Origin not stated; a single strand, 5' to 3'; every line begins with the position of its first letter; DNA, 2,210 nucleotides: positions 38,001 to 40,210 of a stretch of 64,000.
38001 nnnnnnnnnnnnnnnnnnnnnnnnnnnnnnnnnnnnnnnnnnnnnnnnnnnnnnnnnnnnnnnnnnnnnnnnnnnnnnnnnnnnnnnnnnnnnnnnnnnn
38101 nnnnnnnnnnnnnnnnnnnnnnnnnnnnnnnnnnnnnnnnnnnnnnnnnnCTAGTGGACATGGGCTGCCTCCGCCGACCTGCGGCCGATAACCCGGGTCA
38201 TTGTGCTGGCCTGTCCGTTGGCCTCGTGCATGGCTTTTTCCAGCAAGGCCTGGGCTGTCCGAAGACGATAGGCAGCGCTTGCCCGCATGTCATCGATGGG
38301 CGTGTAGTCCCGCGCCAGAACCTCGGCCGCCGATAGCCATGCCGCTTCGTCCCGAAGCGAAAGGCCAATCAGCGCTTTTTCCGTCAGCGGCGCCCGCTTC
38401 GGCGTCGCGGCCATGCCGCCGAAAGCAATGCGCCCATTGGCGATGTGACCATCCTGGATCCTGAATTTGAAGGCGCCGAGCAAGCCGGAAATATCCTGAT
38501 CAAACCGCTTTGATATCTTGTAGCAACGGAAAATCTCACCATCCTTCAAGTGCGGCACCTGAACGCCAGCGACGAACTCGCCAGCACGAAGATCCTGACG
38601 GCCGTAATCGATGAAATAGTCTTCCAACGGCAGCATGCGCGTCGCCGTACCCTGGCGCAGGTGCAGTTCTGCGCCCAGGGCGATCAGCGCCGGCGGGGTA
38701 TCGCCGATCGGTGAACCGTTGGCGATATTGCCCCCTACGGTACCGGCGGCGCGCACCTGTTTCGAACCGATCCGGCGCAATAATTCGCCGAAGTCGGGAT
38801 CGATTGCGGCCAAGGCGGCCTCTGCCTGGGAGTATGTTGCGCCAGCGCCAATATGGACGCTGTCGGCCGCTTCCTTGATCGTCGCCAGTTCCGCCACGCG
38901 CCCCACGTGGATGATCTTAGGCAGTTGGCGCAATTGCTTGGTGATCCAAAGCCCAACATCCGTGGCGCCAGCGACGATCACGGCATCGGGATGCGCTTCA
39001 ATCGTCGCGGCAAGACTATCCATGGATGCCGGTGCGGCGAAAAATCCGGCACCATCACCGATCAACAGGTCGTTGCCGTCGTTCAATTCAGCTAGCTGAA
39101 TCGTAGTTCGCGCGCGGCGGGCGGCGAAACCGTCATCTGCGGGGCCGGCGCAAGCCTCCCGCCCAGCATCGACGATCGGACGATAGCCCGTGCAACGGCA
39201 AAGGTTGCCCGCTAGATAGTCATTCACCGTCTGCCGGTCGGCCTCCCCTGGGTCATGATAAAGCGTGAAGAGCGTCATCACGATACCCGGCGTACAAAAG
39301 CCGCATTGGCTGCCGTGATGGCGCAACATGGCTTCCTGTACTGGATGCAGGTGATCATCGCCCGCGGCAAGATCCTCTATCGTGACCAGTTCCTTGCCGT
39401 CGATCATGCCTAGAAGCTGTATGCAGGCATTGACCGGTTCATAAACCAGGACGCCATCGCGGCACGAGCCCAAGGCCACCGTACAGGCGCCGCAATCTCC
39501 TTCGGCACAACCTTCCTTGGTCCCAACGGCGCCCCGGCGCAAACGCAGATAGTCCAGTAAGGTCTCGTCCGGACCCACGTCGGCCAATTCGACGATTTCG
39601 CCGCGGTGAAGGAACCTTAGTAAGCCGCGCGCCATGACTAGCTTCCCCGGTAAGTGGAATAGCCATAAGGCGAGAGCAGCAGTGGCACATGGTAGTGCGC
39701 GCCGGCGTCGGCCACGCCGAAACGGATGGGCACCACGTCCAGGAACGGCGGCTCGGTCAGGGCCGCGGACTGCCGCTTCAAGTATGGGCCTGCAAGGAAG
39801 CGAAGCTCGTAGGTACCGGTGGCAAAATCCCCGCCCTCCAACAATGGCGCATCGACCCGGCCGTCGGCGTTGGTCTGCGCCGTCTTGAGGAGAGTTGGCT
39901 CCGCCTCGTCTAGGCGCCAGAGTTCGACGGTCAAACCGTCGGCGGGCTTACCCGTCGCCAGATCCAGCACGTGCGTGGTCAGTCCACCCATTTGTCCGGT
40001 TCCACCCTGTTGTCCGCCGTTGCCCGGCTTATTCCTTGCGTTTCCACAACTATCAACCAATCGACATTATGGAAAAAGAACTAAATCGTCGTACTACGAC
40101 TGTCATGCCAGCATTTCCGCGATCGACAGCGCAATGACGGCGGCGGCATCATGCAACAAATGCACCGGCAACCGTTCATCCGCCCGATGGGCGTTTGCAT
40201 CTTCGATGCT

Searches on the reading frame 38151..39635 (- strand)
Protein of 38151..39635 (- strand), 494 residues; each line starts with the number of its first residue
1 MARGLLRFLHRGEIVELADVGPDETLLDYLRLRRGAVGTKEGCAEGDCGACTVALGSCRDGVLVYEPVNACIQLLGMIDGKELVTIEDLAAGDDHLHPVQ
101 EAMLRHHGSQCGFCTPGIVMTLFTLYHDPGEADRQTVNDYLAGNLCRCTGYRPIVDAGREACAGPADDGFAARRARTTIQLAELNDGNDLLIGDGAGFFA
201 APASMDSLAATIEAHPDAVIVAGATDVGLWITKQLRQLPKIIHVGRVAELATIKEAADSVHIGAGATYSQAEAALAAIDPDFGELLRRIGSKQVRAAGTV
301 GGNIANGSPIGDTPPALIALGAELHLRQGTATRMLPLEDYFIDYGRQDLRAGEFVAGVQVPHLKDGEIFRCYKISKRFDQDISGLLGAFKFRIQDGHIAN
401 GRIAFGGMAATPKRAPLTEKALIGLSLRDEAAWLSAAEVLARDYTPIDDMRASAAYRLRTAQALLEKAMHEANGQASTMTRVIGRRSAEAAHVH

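Call 13: search_protein_families(library=pfam, proteins=[window:38151-39635:-])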
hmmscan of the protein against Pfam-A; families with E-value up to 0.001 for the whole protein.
window:38151-39635:- (494 aa): 4 families
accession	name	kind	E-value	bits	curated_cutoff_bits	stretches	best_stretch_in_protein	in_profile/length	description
PF00941.27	FAD_binding_5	-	4.6e-49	166.9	27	1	200-362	6-169/170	FAD binding domain in molybdopterin dehydrogenase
PF01799.25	Fer2_2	-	3.2e-28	98.1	30.3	1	85-157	1-73/75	[2Fe-2S] binding domain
PF03450.22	CO_deh_flav_C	-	4.6e-27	94.6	25.5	1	370-472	1-102/102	CO dehydrogenase flavoprotein C-terminal domain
PF00111.32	Fer2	-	0.00035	20.9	21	1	19-56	11-48/77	2Fe-2S iron-sulfur cluster binding domain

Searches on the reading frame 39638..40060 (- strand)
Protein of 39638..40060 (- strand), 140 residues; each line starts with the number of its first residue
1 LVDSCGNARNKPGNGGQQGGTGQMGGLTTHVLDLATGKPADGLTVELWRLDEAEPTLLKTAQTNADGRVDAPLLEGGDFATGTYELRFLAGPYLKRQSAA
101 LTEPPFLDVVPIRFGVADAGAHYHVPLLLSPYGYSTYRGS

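Call 13: search_protein_families(library=pfam, proteins=[window:39638-40060:-])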
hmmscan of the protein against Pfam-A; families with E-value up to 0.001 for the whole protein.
window:39638-40060:- (140 aa): 1 family
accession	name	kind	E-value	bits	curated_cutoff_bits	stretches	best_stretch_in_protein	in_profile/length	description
PF00576.27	Transthyretin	-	2.5e-36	125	25.3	1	27-139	1-109/109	HIUase/Transthyretin family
